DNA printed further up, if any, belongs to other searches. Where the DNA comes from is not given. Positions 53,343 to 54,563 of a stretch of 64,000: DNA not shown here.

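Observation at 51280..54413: Early-operon block of tiny TM peptides plus two lipoproteins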

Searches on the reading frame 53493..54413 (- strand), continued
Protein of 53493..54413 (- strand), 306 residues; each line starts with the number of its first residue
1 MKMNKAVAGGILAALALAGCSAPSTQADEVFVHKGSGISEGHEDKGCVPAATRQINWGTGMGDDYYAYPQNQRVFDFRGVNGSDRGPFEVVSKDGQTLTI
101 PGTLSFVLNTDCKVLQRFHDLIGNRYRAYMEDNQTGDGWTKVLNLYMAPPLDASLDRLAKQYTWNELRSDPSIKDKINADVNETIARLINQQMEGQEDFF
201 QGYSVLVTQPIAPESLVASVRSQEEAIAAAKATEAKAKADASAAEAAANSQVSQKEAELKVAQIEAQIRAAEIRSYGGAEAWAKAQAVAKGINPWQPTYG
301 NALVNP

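Call 24: find_related_loci(query=A1, collection=genome_contigs, flank=7000)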
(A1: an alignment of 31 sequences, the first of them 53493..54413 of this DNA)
Query A1 (306 aa) in genome_contigs; peptide patterns used: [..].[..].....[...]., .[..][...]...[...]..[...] (x = any residue, [..] = any of these).
93 stretches matched a pattern; 22 encode a relative of the query (tblastn E <= 1e-3); 22 distinct loci.
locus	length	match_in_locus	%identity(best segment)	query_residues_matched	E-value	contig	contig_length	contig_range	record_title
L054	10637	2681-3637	47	3-306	1e-88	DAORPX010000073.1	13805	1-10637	MAG TPA_asm: Nostocoides sp. isolate AMR_MDS_5384 NODE_893_length_13805_cov_10.436145, whole genome shotgun sequence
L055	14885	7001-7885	49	24-306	1e-81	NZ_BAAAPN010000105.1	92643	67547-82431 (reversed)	Nostocoides vanveenii strain JCM 15591 sequence105, whole genome shotgun sequence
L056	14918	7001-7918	50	11-306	1e-81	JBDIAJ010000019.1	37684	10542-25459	MAG: Nostocoides sp. isolate AS-MESO-3CA.207 NODE_4406_length_37684_cov_6.304677, whole genome shotgun sequence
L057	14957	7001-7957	46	3-306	6e-81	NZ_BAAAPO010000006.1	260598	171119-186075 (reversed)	Nostocoides veronense strain JCM 15592 sequence06, whole genome shotgun sequence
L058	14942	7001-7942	48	7-306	3e-80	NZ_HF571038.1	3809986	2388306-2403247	Nostocoides jenkinsii Ben 74, whole genome shotgun sequence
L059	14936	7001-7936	45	10-306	4e-80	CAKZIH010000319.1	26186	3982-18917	MAG TPA_asm: uncultured Tetrasphaera sp. isolate SRR1950779_bin.24_CONCOCT_v1.1_MAG genome assembly, contig: ERZ501047.1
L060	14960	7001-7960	48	3-306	9e-80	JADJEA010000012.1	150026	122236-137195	MAG: Nostocoides sp. isolate Aved_18-Q3-R54-62_MAXAC.378 tig00017203-10-1494610, whole genome shotgun sequence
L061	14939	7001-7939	47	3-300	2e-77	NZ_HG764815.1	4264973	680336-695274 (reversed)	Nostocoides australiense Ben110, whole genome shotgun sequence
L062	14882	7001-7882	35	6-299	3e-42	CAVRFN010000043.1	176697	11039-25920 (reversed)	MAG: uncultured Actinomycetota bacterium isolate MFD04935.bin.2.126 genome assembly, contig: contig_6169, whole genome s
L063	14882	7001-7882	35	6-299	5e-41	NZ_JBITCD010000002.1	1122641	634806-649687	Mycobacterium sp. NPDC051804 NPDC051804_415_A1.ctg-0002, whole genome shotgun sequence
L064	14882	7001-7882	35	6-299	4e-41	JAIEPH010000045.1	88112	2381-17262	MAG: Mycobacteriaceae bacterium isolate co.spades.DASTOOL.1kb_178 c_000000444305, whole genome shotgun sequence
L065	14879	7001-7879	35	7-299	3e-41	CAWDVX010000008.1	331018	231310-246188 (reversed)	MAG: uncultured Actinomycetota bacterium isolate MFD05684.bin.2.39 genome assembly, contig: contig_18849, whole genome s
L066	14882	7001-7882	35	6-299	9e-41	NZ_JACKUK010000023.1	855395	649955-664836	Mycobacterium barrassiae strain CCUG 50398 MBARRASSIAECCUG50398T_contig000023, whole genome shotgun sequence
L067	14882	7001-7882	35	6-299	8e-41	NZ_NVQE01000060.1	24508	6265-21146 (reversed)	Mycobacterium neglectum strain CECT 8778 NODE_60, whole genome shotgun sequence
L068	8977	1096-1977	35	6-299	1e-40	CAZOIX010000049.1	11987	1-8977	MAG TPA_asm: uncultured Mycobacterium sp. isolate binchicken_co237_53 genome assembly, contig: NODE_2815_length_11987_co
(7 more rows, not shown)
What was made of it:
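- Closest known: Cellular SPFH proteins of Actinomycetota. Same: 45-50% (Nostocoides) and about 35% (Mycobacterium) identity over the full length, including the C-terminal motif (call 24).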

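Call 27: get_annotated_region(hit=H15, flank=5000)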
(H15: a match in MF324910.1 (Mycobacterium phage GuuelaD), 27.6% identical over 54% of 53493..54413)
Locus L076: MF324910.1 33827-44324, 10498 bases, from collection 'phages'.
description: Mycobacterium phage GuuelaD, complete genome.
organism: Mycobacterium phage GuuelaD (NCBI taxid 2015819)
taxonomy: Viruses; Duplodnaviria; Heunggongvirae; Uroviricota; Caudoviricetes; Vilmaviridae; Lclasvirinae; Faithunavirus; Faithunavirus guuelaD
host: Mycobacterium smegmatis mc2 155; source: soil; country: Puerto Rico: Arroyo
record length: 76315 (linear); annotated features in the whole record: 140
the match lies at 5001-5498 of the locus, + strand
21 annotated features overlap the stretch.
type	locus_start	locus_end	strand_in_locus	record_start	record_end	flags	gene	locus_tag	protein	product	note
CDS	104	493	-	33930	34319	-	40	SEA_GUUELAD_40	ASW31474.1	immunity repressor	-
CDS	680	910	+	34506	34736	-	41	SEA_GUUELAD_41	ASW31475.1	Cro protein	CRO (control of repressor's operator); Cro (control of repressor's operator)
CDS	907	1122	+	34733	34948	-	42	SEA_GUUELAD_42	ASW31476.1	excise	-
CDS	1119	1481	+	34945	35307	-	43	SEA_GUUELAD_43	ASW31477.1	hypothetical protein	-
CDS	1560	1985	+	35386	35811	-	44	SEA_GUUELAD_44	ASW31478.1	hypothetical protein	-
CDS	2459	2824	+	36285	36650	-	45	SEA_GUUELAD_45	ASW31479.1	hypothetical protein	-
CDS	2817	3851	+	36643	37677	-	46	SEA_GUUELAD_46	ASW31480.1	esterase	-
CDS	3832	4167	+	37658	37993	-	47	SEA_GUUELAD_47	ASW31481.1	hypothetical protein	-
CDS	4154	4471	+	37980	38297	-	48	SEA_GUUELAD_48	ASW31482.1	hypothetical protein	-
CDS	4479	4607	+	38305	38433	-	49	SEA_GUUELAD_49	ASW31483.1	hypothetical protein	-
CDS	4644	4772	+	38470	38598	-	50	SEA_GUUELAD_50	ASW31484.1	hypothetical protein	-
CDS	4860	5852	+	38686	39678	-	51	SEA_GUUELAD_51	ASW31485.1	band-7-like membrane protein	-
CDS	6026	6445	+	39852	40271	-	52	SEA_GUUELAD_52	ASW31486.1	hypothetical protein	-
CDS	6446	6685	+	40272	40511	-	53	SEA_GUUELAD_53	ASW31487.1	hypothetical protein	-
CDS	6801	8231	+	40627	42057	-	54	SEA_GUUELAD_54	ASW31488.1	Ro-like RNA binding protein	-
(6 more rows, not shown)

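Call 28: get_annotated_region(hit=H3, flank=4000)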
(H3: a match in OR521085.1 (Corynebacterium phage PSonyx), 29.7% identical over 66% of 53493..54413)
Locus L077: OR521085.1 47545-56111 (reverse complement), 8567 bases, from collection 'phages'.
description: Corynebacterium phage PSonyx, complete genome.
organism: Corynebacterium phage PSonyx (NCBI taxid 3051764)
taxonomy: Viruses; Duplodnaviria; Heunggongvirae; Uroviricota; Caudoviricetes
host: Corynebacterium glutamicum MB001; source: pond; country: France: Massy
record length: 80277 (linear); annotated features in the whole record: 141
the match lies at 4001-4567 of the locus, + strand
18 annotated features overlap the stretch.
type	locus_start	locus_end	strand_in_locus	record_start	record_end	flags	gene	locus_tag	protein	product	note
tRNA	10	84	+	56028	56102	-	103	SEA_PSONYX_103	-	tRNA-Lys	tRNA-Lys(ttt)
tRNA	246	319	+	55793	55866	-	102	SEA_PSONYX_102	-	tRNA-Arg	tRNA-Arg(tct)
tRNA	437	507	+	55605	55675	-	101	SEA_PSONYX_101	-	tRNA-Ala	tRNA-Ala(cgc)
tRNA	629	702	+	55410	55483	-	100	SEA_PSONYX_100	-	tRNA-Trp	tRNA-Trp(cca)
CDS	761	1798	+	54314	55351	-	99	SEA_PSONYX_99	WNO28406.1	exonuclease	-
CDS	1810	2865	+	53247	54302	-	98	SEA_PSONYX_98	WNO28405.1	RecT-like DNA pairing protein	-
CDS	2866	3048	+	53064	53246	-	97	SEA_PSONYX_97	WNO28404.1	membrane protein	-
CDS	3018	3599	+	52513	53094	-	96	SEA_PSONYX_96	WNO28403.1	SSB protein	-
CDS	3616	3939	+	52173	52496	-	95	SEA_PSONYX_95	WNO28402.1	membrane protein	-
CDS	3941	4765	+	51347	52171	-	94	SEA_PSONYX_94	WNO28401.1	band-7-like membrane protein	-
CDS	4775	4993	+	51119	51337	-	93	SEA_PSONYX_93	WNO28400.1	hypothetical protein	-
CDS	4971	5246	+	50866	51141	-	92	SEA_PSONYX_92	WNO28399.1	hypothetical protein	-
CDS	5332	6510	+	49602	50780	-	91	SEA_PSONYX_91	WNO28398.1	RtcB-like RNA ligase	-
CDS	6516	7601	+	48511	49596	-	90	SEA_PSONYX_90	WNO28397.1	AAA-ATPase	-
CDS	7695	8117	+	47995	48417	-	89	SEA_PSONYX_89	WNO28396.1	DNA binding protein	-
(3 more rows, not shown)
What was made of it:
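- Closest known: Actinophage "band-7-like membrane protein" / phage SPFH lipoproteins. Same: Located in non-structural, early regions (calls 27, 28).
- Annotated homologues also sit in early regions (GuuelaD after cro/xis, call 27; PSonyx among RecT/SSB, call 28).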

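Call 39: search_protein_families(library=pfam, max_evalue=0.001, proteins=[L058:6143-6820:-, L058:7993-9735:-, L058:4339-4833:-, L058:153-1508:-, L061:5856-6863:-, L061:4744-5859:-, L061:3603-4751:-, L061:9072-9416:-, L066:7955-8464:+, L066:8508-9500:+])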
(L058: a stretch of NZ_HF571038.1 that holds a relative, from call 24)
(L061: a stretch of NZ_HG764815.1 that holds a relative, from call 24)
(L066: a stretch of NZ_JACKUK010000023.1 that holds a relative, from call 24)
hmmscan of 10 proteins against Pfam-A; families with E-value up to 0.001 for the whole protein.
L058:6143-6820:- (225 aa): 1 family
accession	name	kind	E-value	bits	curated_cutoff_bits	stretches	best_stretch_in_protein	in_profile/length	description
PF05719.16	GPP34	-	2.9e-44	152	29.1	1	3-211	1-201/201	Golgi phosphoprotein 3 (GPP34)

L058:7993-9735:- (580 aa): 2 families
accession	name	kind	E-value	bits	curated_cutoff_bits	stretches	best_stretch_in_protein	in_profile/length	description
PF00501.34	AMP-binding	-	2.2e-62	211.5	29.9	1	62-417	6-383/384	AMP-binding enzyme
PF13193.12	AMP-binding_C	-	1e-18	68.5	24.5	1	468-545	1-76/76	AMP-binding enzyme C-terminal domain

L058:4339-4833:- (164 aa): 1 family
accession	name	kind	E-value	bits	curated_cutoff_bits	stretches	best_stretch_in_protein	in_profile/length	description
PF04461.18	DUF520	-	9.3e-55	185.6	23.2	1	5-164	2-161/161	Protein of unknown function (DUF520)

L058:153-1508:- (451 aa): 1 family
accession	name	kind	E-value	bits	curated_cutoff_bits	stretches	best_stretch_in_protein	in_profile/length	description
PF00144.29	Beta-lactamase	-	4.5e-20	72.5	27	1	162-426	19-307/329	Beta-lactamase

L061:5856-6863:- (335 aa): 6 families
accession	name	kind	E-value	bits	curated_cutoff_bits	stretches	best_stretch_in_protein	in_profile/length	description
PF07728.20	AAA_5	-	1.6e-11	44.8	22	1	82-235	1-139/139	AAA domain (dynein-related subfamily)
PF00004.35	AAA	-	2.6e-11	44.5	21.2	1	84-235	2-123/131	ATPase family associated with various cellular activities (AAA)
PF07726.17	AAA_3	-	1.8e-07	31.6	27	0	83-113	2-32/131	ATPase family associated with various cellular activities (AAA)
PF13191.12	AAA_16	-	5.3e-07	30.7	32.6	1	80-196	22-156/167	AAA ATPase domain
PF13401.12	AAA_22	-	7.8e-07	29.9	27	1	81-194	6-106/130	AAA domain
PF06068.19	TIP49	-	0.00084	19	23.8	0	80-105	50-75/347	TIP49 P-loop domain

L061:4744-5859:- (371 aa): 2 families
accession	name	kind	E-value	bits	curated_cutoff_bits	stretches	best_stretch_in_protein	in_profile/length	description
PF05762.20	VWA_CoxE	-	4.1e-51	174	26.4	1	157-360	16-221/222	VWA domain containing CoxE-like protein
PF13519.12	VWA_2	-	9.8e-07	29.8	27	1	200-300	1-106/107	von Willebrand factor type A domain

L061:3603-4751:- (382 aa): 2 families
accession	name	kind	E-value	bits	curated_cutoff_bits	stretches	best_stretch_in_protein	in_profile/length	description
PF13478.12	XdhC_C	-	2.6e-42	144.7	29.7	1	212-358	1-125/125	XdhC Rossmann domain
PF02625.21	XdhC_CoxI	-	7.3e-34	116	24.3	2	14-78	4-68/68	XdhC and CoxI family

L061:9072-9416:- (114 aa): 1 family
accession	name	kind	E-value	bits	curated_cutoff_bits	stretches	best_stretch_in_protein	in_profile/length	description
PF01527.26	HTH_Tnp_1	-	2.6e-10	40.8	24.1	1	24-107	3-74/75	Transposase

L066:7955-8464:+ (169 aa): 1 family
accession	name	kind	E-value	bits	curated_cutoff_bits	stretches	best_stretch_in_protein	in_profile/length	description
PF00075.30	RNase_H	-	5.3e-48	163.2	25.8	1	13-150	4-140/141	RNase H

L066:8508-9500:+ (330 aa): 1 family
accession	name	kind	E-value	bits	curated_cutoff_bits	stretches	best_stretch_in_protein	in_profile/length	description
PF01341.22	Glyco_hydro_6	-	3.3e-62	211.5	27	1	65-313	11-304/305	Glycosyl hydrolases family 6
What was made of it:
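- Closest known: Cellular SPFH proteins of Actinomycetota. Different: Chromosomal copies lie among housekeeping genes, not prophages (call 39).
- Cellular homologues 35-50% identical sit in ordinary chromosomal contexts in Nostocoides and Mycobacterium (calls 24, 39).
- Tried and rejected: Their flanks are housekeeping genes (call 39).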

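Call 49: predict_structure(alignment_id=A1)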
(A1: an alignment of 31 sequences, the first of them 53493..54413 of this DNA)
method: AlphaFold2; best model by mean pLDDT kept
length: 306 residues; sequences in the alignment: 31
mean_pLDDT: 85.4   pTM: 0.66
mean pLDDT of the five models: 85.4, 84.7, 82.6, 81.3, 81.0
residues with pLDDT >= 90: 194; 70-90: 65; 50-70: 22; < 50: 25
segments of 3 or more residues with pLDDT < 50: 1-6, 12-14, 16-24, 304-306
pLDDT, mean of each block of 10 residues (from residue 1): 43 48 61 82 83 63 86 94 95 97 96 94 93 87 96 96 95 93 92 88 95 93 93 96 95 95 93 88 85 70 47
secondary structure, 60 per line:
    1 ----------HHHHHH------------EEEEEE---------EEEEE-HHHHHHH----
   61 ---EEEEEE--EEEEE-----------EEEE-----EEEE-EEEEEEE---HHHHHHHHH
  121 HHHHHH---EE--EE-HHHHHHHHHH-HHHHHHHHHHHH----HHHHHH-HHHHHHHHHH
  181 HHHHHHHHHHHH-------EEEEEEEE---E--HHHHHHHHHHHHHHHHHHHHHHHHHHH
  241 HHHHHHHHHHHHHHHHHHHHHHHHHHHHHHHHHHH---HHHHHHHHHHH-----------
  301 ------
elements in order: H11-16 E29-34 E44-48 H50-56 E64-69 E72-76 E88-91 E97-100 E102-108 H112-126 H137-146 H148-159 H164-169 H171-192 E200-207 H214-275 H279-289
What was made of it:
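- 53493..54413 (-): g3, 306-aa lipoprotein of the SPFH/Band_7 family: signal peptide plus lipobox LAGC, SPFH1/2, 62-residue coiled-coil helix, conserved C-terminal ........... AF2 pLDDT 85 (call 49).
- On SPFH / Band_7 (Pfam PF01145): The AF2 model (pLDDT 85) has strands and helices at 29-207, a helix at 214-275, a helix at 279-289 and a conserved tail (call 49).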

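Call 51: search_solved_structures(query=A1, max_evalue=0.01)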
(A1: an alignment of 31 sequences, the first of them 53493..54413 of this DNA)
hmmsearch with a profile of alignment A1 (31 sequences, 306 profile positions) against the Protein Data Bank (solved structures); distinct sequences matched with E-value up to 0.01: 0.

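Call 52: fold_search(model_id=the predicted structure, library=pdb)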
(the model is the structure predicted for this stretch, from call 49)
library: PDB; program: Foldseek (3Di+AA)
matches with E <= 10: 347; with E <= 0.001: 41
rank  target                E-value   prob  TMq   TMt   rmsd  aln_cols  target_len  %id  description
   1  9wff_A                7.9e-08  1.00  0.37  0.40  15.8       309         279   14  Cryo-EM structure of the human Erlin2 oligomer (released 2026-01-21)
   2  9cz2_XA               1.1e-07  1.00  0.41  0.44   9.5       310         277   15  Cryo-EM structure of a nautilus-like HflK/C assembly in complex with FtsH AAA protease (released 2024-11-13)
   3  9vvj_A                1.9e-07  1.00  0.38  0.39   9.6       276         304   14  Cryo-EM structure of the erlin1/2 complex purified using DDM and GDN (released 2026-03-25)
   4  7vhq_E                2.3e-07  1.00  0.44  0.49   8.9       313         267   16  Structural insights into the membrane microdomain organization by SPFH family proteins (released 2022-01-19)
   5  9vvj_a                2.8e-07  1.00  0.38  0.38  16.2       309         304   14  Cryo-EM structure of the erlin1/2 complex purified using DDM and GDN (released 2026-03-25)
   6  9paw_XC               3.2e-07  1.00  0.44  0.50   8.6       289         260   14  Cryo-EM structure of the engineered HflK/C variant stabilized in the closed conformation via disulfide bond crosslink (released 2026-03-04)
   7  7vhq_G                3.9e-07  1.00  0.41  0.42   9.8       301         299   12  Structural insights into the membrane microdomain organization by SPFH family proteins (released 2022-01-19)
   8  9paw_XA               5.0e-07  1.00  0.44  0.50   8.7       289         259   14  Cryo-EM structure of the engineered HflK/C variant stabilized in the closed conformation via disulfide bond crosslink (released 2026-03-04)
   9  9o9z_A                1.4e-06  1.00  0.35  0.43  16.7       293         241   14  The human PHB1/2 complex (closed) (released 2025-10-22)
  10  9oh9_B                1.6e-06  1.00  0.33  0.38  18.9       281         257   14  Human Stomatin Complex in Native Membrane Vesicles (released 2025-08-13)
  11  7wi3_C                1.8e-06  1.00  0.45  0.47   9.8       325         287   12  Cryo-EM structure of E.Coli FtsH-HflkC AAA protease complex (released 2022-06-01)
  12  9o9z_a                1.9e-06  1.00  0.40  0.45  16.1       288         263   13  The human PHB1/2 complex (closed) (released 2025-10-22)
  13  9z7u_B                2.0e-06  1.00  0.34  0.38  19.4       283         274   14  Human Stomatin - C8 Symmetry (released 2026-02-25)
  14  9paw_XD               2.3e-06  1.00  0.44  0.47   9.6       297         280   11  Cryo-EM structure of the engineered HflK/C variant stabilized in the closed conformation via disulfide bond crosslink (released 2026-03-04)
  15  9paw_XX               2.6e-06  1.00  0.43  0.46   9.8       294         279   10  Cryo-EM structure of the engineered HflK/C variant stabilized in the closed conformation via disulfide bond crosslink (released 2026-03-04)
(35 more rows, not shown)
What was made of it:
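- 53493..54413 (-): Top Foldseek PDB hits are erlin, HflK/C, prohibitin, stomatin, flotillin and QmcA (call 52).
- On SPFH / Band_7 (Pfam PF01145): The top 29 Foldseek PDB hits are full-length cage-forming SPFH chains, followed by isolated SPFH-domain structures (call 52).
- All top Foldseek hits are cage-forming SPFH proteins aligned over about 270-320 columns (call 52). The highest TM-scores in the fold search are to HflK/C-FtsH complexes (TMq 0.41-0.45, call 52).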

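Call 61: search_protein_families(library=padloc, max_evalue=0.01, proteins=[window:53493-54413:-])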
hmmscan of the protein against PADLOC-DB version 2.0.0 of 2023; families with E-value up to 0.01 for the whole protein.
window:53493-54413:- (306 aa): 0 families

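Call 63: search_protein_families(library=ncbifam, max_evalue=0.01, proteins=[window:53493-54413:-])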
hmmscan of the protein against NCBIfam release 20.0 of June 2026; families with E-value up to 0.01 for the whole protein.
window:53493-54413:- (306 aa): 0 families
